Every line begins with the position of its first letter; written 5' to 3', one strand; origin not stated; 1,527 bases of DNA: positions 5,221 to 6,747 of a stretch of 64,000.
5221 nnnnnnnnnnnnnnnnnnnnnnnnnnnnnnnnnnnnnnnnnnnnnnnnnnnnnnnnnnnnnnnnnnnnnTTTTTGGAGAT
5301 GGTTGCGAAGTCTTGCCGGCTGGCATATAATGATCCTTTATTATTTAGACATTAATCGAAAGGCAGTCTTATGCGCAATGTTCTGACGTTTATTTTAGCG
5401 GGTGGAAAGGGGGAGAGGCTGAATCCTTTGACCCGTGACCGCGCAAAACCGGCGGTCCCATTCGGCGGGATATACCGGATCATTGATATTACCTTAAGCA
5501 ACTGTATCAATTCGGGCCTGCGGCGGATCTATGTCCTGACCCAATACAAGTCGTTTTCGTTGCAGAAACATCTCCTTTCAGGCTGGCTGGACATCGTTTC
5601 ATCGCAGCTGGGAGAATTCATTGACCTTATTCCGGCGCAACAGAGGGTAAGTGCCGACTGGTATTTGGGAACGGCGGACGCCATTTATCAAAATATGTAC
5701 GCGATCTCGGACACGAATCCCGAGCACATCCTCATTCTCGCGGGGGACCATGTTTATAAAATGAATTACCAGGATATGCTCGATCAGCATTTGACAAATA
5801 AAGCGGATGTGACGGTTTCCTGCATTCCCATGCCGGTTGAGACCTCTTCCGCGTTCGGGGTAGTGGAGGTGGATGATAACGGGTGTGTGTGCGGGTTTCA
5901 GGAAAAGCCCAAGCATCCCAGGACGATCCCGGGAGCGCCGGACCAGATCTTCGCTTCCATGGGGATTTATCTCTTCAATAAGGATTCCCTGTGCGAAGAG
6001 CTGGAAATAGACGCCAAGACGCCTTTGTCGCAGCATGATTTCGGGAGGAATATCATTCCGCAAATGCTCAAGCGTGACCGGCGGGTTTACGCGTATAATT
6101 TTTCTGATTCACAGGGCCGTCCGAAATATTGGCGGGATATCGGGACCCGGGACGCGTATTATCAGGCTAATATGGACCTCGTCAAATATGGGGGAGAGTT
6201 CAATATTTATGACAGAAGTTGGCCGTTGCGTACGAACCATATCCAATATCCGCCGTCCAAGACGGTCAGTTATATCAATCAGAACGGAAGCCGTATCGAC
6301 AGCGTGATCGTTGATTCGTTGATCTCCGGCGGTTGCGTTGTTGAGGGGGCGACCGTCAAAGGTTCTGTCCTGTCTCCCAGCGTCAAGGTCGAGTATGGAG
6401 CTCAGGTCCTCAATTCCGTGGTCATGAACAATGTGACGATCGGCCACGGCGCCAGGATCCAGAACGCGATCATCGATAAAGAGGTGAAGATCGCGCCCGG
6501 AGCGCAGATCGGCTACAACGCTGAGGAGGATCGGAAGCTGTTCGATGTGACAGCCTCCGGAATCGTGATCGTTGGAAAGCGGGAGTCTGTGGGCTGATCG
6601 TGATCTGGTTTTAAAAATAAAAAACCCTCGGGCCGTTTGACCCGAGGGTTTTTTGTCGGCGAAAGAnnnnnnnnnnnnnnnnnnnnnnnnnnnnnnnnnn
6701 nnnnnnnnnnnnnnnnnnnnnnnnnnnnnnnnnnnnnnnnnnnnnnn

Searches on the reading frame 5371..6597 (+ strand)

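Call 26: search_protein_families(library=pfam, proteins=[window:5371-6597:+], max_evalue=0.001)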
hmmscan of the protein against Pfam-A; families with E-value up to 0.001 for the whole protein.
window:5371-6597:+ (408 aa): 6 families
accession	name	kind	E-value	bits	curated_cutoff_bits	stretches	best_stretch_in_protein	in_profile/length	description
PF00483.29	NTP_transferase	-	9.2e-66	222.3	21.2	1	7-270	3-242/245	Nucleotidyl transferase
PF24894.1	Hexapep_GlmU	-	1.9e-32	111.9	23.3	1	294-401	1-104/104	GlmU-like, C-terminal hexapeptide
PF25247.1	LbH_GLGC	-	9e-09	35.8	27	1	354-405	73-128/135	GLGC left-handed parallel beta-helix domain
PF25084.1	LbH_EIF2B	-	5.8e-08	33.1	54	1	317-381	23-88/105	EIF2B subunit epsilon LbH domain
PF12804.13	NTP_transf_3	-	5.2e-06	27.2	27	1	7-150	2-121/160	MobA-like NTP transferase domain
PF00132.30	Hexapep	-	0.00046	20.2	27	1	348-381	1-35/36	Bacterial transferase hexapeptide (six repeats)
